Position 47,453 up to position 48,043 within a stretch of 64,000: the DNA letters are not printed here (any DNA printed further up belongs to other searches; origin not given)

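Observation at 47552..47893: Sigma54 promoter driving a 96-aa stand-alone HisKA (DHp) protein upstream of a sigma54 enhancer-binding response regulator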

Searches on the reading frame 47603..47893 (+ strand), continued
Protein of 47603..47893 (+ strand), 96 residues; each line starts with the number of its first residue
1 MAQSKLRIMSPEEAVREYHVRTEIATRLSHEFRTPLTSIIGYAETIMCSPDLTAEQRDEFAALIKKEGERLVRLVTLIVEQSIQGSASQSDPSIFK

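Call 80: find_encoding_contigs(protein=P0362, flank=6000, max_places=2)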
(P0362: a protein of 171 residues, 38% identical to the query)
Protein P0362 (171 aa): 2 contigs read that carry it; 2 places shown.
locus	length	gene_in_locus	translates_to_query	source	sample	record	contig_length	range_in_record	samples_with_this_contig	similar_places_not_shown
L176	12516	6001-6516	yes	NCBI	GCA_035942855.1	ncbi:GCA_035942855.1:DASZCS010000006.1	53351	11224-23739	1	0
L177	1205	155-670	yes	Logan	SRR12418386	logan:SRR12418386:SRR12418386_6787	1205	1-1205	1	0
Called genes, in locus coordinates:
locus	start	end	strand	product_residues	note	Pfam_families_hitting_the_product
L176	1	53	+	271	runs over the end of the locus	PF13490:zf-HC2 (weak)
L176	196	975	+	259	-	PF18917:LiaI-LiaF-like_TM1 (weak)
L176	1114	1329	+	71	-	-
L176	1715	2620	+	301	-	PF01551:Peptidase_M23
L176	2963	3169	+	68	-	PF00313:CSD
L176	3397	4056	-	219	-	-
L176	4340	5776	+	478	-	PF12390:Se-cys_synth_N, PF03841:SelA, PF01041:DegT_DnrJ_EryC1, PF01053:Cys_Met_Meta_PP, PF01212:Beta_elim_lyase (weak)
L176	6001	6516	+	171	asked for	PF00512:HisKA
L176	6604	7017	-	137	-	PF00856:SET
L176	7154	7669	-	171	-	-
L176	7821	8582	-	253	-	PF01138:RNase_PH, PF03725:RNase_PH_C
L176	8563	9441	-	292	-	PF01177:Asp_Glu_race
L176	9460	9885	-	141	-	PF07681:DoxX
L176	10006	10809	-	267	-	PF02900:LigB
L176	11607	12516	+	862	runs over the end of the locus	PF00912:Transgly, PF00905:Transpeptidase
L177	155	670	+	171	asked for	PF00512:HisKA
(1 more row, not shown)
